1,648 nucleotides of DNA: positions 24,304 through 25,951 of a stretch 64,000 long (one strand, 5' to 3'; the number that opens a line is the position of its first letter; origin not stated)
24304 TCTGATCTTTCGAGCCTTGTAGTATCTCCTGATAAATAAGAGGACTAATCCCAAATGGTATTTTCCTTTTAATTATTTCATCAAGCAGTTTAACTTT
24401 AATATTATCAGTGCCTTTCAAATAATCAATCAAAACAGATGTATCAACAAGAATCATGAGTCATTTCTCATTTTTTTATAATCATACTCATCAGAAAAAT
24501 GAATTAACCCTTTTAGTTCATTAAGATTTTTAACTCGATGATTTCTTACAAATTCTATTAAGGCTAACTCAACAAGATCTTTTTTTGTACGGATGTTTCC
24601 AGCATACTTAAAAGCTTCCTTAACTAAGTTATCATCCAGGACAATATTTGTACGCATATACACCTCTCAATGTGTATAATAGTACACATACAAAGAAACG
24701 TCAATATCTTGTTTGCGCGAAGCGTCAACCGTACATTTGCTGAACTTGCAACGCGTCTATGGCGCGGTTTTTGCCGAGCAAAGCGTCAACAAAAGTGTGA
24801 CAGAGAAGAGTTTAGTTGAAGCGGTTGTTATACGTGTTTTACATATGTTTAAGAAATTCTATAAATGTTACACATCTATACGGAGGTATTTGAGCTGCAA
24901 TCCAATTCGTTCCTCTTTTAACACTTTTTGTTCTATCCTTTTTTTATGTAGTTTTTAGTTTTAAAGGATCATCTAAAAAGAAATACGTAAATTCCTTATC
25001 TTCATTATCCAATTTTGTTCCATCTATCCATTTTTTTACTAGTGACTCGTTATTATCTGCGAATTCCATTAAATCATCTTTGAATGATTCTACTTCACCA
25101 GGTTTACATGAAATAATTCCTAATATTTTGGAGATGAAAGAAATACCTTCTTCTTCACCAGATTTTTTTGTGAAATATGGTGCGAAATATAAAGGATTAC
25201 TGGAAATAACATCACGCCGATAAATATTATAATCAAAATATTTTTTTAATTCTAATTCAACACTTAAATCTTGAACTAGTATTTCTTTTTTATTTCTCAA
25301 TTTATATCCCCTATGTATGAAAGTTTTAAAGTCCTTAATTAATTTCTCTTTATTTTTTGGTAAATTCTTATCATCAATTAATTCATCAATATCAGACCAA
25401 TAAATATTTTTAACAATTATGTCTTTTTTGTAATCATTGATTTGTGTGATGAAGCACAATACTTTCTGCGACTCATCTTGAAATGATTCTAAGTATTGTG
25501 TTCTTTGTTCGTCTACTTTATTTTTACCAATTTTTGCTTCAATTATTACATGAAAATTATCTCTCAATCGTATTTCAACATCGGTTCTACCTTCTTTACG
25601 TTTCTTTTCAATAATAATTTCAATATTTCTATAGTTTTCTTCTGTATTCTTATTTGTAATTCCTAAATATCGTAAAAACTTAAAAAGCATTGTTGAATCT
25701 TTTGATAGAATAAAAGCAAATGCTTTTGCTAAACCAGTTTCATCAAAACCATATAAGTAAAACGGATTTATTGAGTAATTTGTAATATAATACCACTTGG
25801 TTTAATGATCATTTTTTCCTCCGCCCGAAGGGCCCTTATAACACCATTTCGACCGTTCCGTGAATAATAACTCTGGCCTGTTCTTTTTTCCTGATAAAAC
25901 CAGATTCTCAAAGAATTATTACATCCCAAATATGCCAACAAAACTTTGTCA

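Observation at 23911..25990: Low-GC accessory island: vapBC cassette bracketed by ~130-bp degenerate direct repeats, next to a nuclease-like gene, wedged between groEL and the flaB operon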

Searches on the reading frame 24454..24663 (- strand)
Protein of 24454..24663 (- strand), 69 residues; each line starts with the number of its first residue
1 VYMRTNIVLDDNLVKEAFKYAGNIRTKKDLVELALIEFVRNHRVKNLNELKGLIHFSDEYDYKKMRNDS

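Call 7: search_protein_families(library=pfam, proteins=[window:24454-24663:-], max_evalue=1)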
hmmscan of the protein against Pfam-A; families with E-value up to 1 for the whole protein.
window:24454-24663:- (69 aa): 1 family
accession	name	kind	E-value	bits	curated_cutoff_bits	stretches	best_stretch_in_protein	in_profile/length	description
PF09957.15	VapB_antitoxin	-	7e-17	61.5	23.4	1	3-50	1-47/47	Bacterial antitoxin of type II TA system, VapB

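Call 61: search_protein_families(library=padloc, proteins=[window:24454-24663:-], max_evalue=0.01)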
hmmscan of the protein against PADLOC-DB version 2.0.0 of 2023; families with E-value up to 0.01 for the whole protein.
window:24454-24663:- (69 aa): 0 families

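Call 62: search_protein_families(library=ncbifam, proteins=[window:24454-24663:-], max_evalue=0.01)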
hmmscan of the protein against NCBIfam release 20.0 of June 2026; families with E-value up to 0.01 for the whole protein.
window:24454-24663:- (69 aa): 0 families

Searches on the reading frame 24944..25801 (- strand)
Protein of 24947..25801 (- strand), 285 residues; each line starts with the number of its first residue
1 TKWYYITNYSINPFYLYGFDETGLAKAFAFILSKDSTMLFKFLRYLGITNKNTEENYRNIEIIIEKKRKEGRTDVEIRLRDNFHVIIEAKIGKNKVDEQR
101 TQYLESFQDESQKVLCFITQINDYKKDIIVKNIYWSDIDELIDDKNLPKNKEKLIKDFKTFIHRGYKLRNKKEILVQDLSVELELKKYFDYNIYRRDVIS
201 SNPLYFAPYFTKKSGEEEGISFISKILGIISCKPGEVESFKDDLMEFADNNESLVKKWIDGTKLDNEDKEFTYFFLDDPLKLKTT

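Call 7: search_protein_families(library=pfam, proteins=[window:24944-25690:-], max_evalue=1)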
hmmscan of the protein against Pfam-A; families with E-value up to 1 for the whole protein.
window:24944-25690:- (248 aa): 4 families
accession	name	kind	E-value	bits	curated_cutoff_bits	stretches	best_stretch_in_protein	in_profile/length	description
PF14281.12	PDDEXK_4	-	0.0013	19.2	22.3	1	4-81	39-128/183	PD-(D/E)XK nuclease superfamily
PF06616.17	BsuBI_PstI_RE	-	0.013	15.4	27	1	39-98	75-135/154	BsuBI/PstI restriction endonuclease domain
PF07275.16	ArdA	-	0.074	14.1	27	1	69-166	75-145/155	Antirestriction protein (ArdA)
PF13816.12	Dehydratase_hem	-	0.19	11.5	25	1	26-83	156-213/310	Haem-containing dehydratase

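Call 21: find_homologous_proteins(query=window:24947-25801:-, max_evalue=0.001)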
Query seq(285 aa) (285 aa): 142 proteins with E <= 0.001 among 1253 candidates; the best 120 are listed.
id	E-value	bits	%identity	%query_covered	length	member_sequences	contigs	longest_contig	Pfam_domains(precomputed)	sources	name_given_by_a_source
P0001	3.7e-149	514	86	98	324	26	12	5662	-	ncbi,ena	-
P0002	6.3e-138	477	80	98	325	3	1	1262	-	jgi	jgi:hypothetical protein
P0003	1.1e-126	440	73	97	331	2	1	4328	-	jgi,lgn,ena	jgi:hypothetical protein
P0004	9.1e-112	391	65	96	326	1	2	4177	PF14281.13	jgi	jgi:hypothetical protein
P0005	2.7e-106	373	100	61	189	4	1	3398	-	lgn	-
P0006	1.5e-104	367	99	61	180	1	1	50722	-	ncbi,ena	-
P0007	3.1e-104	366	62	97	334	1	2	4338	-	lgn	-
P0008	2.8e-97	343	55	97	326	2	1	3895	-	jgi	-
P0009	1.4e-96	341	58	97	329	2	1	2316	-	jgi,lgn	-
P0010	3.2e-96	340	55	98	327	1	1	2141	PF14281.13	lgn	-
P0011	1.1e-95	338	56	98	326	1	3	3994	-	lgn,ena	-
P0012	2.8e-95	337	57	97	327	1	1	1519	PF14281.13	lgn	-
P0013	7.0e-95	336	56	98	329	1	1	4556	PF14281.13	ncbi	-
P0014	3.6e-94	333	57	97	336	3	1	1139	PF14281.13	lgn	-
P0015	7.0e-92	326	56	96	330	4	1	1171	-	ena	-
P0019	9.2e-85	302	54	96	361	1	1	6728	PF14281.13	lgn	-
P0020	2.6e-84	301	53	96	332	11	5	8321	PF14281.13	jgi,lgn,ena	-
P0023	2.8e-82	294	50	97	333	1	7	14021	PF14281.13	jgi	jgi:hypothetical protein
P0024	4.0e-81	290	50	98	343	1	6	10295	PF14281.13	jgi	jgi:hypothetical protein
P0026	2.8e-79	284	47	96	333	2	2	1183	PF14281.13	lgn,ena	-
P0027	1.2e-77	279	50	96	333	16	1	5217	PF14281.13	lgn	-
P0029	5.0e-76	274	50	96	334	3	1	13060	PF14281.13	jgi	-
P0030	9.5e-75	270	49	96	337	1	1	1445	PF14281.13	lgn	-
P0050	9.8e-68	247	43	95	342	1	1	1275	PF14281.13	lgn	-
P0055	2.9e-67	245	45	96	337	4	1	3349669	-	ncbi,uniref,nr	ncbi:hypothetical protein BWZ20_00495 [Winogradskyella sp. J14-2]|uniref:PD-(D/E)XK nuclease family 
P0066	2.6e-65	239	46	95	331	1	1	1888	PF14281.13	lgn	-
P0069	3.6e-65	238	44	95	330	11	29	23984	PF14281.13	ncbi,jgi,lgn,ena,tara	tara:strand:- start:335 stop:1327 length:993 start_codon:yes stop_codon:yes gene_type:complete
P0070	3.7e-65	238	46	96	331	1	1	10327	PF14281.13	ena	-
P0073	5.3e-65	238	44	95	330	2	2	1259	PF14281.13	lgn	-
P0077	1.5e-64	236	44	95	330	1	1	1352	PF14281.13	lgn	-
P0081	6.8e-64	234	43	95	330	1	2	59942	PF14281.13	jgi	jgi:phage regulator Rha-like protein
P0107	1.0e-58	217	41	95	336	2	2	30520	PF14281.13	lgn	-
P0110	1.4e-54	203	42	96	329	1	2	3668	PF14281.13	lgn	-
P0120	3.5e-31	127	35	93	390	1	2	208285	PF14281.13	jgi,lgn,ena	-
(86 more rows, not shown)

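Call 23: find_encoding_contigs(protein=P0001, flank=6000, max_places=10)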
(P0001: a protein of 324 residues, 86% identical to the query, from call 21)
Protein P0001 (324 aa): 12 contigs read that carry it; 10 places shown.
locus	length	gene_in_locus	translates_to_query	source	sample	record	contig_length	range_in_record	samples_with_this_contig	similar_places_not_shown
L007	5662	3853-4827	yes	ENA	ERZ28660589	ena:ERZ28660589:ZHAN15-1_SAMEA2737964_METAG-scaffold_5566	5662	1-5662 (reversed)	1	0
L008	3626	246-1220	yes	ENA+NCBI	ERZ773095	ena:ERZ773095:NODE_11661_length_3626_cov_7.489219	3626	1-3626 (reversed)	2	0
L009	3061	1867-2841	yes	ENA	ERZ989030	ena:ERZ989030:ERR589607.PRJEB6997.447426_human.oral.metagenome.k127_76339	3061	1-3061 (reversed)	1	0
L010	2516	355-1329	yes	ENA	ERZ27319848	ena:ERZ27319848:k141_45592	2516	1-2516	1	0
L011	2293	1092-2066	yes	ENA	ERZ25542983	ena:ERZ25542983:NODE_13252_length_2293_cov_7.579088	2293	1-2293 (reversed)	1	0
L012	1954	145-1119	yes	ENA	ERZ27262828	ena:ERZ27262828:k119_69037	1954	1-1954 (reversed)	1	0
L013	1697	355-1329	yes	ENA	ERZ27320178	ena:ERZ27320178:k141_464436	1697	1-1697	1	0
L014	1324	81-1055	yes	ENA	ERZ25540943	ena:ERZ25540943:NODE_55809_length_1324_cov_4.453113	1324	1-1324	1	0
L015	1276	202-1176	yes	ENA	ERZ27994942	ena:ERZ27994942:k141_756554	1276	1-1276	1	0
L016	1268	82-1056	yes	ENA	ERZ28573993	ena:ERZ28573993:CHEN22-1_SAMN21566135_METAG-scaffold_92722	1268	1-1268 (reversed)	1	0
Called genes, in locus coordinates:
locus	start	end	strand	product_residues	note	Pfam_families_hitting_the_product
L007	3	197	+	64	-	?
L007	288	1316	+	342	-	-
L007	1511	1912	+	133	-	PF12796:Ank_2, PF00023:Ank (faint), PF13637:Ank_4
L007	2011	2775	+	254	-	PF00702:Hydrolase, PF13419:HAD_2, PF13242:Hydrolase_like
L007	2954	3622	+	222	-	-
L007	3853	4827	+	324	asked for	-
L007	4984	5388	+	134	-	PF01510:Amidase_2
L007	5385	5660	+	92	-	?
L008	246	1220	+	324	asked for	-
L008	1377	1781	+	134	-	PF01510:Amidase_2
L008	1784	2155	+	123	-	-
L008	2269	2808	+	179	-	PF08020:DUF1706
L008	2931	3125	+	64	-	-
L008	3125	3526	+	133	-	PF01850:PIN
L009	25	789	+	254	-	PF00702:Hydrolase, PF13419:HAD_2, PF13242:Hydrolase_like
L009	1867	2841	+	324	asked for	-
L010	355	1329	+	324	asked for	-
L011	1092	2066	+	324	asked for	-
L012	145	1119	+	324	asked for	-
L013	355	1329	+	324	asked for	-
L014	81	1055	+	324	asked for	-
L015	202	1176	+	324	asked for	-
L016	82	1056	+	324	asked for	-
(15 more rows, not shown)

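Call 61: search_protein_families(library=padloc, proteins=[P0001, window:24944-25690:-], max_evalue=0.01)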
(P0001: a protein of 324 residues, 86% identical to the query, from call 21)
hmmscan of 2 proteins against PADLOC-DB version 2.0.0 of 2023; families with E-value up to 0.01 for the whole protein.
P0001 (324 aa): 0 families

window:24944-25690:- (248 aa): 0 families

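Call 62: search_protein_families(library=ncbifam, proteins=[P0001], max_evalue=0.01)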
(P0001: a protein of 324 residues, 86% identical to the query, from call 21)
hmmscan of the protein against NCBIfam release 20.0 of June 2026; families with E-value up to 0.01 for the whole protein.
P0001 (324 aa): 0 families

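Call 63: search_protein_families(library=pfam, proteins=[P0001, P0004, P0055], max_evalue=0.01)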
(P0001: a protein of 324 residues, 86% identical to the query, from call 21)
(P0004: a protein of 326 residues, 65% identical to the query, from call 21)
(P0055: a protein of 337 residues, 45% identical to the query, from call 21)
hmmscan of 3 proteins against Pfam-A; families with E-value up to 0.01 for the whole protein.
P0001 (324 aa): 1 family
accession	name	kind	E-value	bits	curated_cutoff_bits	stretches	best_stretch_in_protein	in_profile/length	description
PF14281.12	PDDEXK_4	-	4.1e-05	24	22.3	1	40-122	36-130/183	PD-(D/E)XK nuclease superfamily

P0004 (326 aa): 1 family
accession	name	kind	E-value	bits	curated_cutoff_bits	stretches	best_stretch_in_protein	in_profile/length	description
PF14281.12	PDDEXK_4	-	2.1e-07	31.5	22.3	1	39-150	35-162/183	PD-(D/E)XK nuclease superfamily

P0055 (337 aa): 1 family
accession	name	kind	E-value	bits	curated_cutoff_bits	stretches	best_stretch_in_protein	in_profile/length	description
PF14281.12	PDDEXK_4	-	2.1e-05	25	22.3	1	35-151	31-162/183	PD-(D/E)XK nuclease superfamily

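Call 73: search_solved_structures(query=A3, max_evalue=1)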
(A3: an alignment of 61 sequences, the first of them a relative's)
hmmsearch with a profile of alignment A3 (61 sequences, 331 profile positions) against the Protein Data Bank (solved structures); distinct sequences matched with E-value up to 1: 0.

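Call 78: predict_structure(alignment_id=A3)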
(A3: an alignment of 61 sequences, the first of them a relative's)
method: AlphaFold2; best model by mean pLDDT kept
length: 324 residues; sequences in the alignment: 61
mean_pLDDT: 85.8   pTM: 0.60
mean pLDDT of the five models: 85.8, 85.3, 84.5, 82.8, 81.4
residues with pLDDT >= 90: 147; 70-90: 142; 50-70: 31; < 50: 4
segments of 3 or more residues with pLDDT < 50: 173-175
pLDDT, mean of each block of 10 residues (from residue 1): 84 65 75 93 94 95 93 92 96 74 86 93 62 82 81 84 76 66 92 96 79 90 95 87 86 94 97 92 95 83 83 83 89
secondary structure, 60 per line:
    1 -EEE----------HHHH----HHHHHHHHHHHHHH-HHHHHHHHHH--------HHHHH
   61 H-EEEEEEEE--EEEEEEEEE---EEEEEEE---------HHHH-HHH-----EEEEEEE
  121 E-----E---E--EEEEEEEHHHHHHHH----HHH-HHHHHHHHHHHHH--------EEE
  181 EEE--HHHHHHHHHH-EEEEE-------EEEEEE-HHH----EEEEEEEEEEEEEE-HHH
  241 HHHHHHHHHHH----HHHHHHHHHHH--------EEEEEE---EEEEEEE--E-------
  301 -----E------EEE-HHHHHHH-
elements in order: E2-4 H15-18 H23-36 H38-47 H56-61 E63-70 E73-81 E85-91 H101-104 E114-121 E134-140 H141-148 H157-169 E178-183 H186-195 E197-201 E209-214 E223-236 H238-251 H256-266 E275-280 E284-290 E313-315 H317-323

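Call 80: fold_search(model_id=the predicted structure, library=pdb)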
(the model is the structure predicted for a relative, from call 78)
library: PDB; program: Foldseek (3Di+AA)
matches with E <= 10: 263; with E <= 0.001: 6
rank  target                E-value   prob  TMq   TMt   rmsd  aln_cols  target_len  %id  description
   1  5y6c_A                2.1e-04  1.00  0.29  0.60   7.2       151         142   16  Crystal structure of ZmASCH S128A mutant protein from Zymomonas mobilis (released 2018-07-18)
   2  5gus_A                3.5e-04  1.00  0.27  0.55   6.5       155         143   14  Crystal structure of ASCH domain from Zymomonas mobilis (released 2017-08-30)
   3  5gus_B                5.3e-04  1.00  0.27  0.56   7.1       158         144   14  Crystal structure of ASCH domain from Zymomonas mobilis (released 2017-08-30)
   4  5y6b_B                6.0e-04  1.00  0.26  0.55   7.2       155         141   13  Crystal structure of ZmASCH Y47F mutant protein from Zymomonas mobilis (released 2018-07-18)
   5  5guq_C                6.0e-04  1.00  0.21  0.43   6.7       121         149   13  Crystal structure of ASCH from Zymomonas mobilis (released 2017-08-30)
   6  5y6b_D                8.1e-04  1.00  0.26  0.55   7.1       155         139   13  Crystal structure of ZmASCH Y47F mutant protein from Zymomonas mobilis (released 2018-07-18)
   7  6n0s                  1.7e-03  1.00  0.25  0.40   7.1       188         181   12  N-terminal domain of Staphylothermus marinus McrB (released 2019-11-13)
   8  4dap                  6.8e-03  0.69  0.17  0.22  13.8       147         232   14  The structure of Escherichia coli SfsA (released 2013-08-14)
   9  6ut7_G                1.2e-02  0.85  0.22  0.18   8.1       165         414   12  Fitted model for the tetradecameric assembly of Thermococcus gammatolerans McrB AAA+ hexamers with bound McrC (released 2020-10-21)
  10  2kku_MODEL_1_A        2.3e-02  0.89  0.21  0.43  12.3       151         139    9  Solution structure of protein af2351 from Archaeoglobus fulgidus. Northeast Structural Genomics Consortium tar (released 2009-07-14)
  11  2dp9                  6.8e-02  0.72  0.20  0.44   8.8       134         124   13  Crystal Structure of Conserved Hypothetical Protein TTHA0113 from Thermus thermophilus HB8 (released 2006-11-08)
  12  1wte_MODEL_1_A        6.8e-02  0.11  0.13  0.15  16.2       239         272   13  Crystal structure of type II restrcition endonuclease, EcoO109I complexed with cognate DNA (released 2004-12-14)
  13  1wtd_A                1.3e-01  0.08  0.13  0.15  14.5       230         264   11  Crystal structure of type II restrcition endonuclease, EcoO109I DNA-free form (released 2004-12-14)
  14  7s9v_A                1.7e-01  0.54  0.19  0.06   6.0       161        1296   14  DrmAB:ADP (released 2022-06-15)
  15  2wns_B                2.3e-01  0.18  0.18  0.25  10.2       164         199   12  Human Orotate phosphoribosyltransferase (OPRTase) domain of Uridine 5' -monophosphate synthase (UMPS) in complex with  (released 2009-08-11)
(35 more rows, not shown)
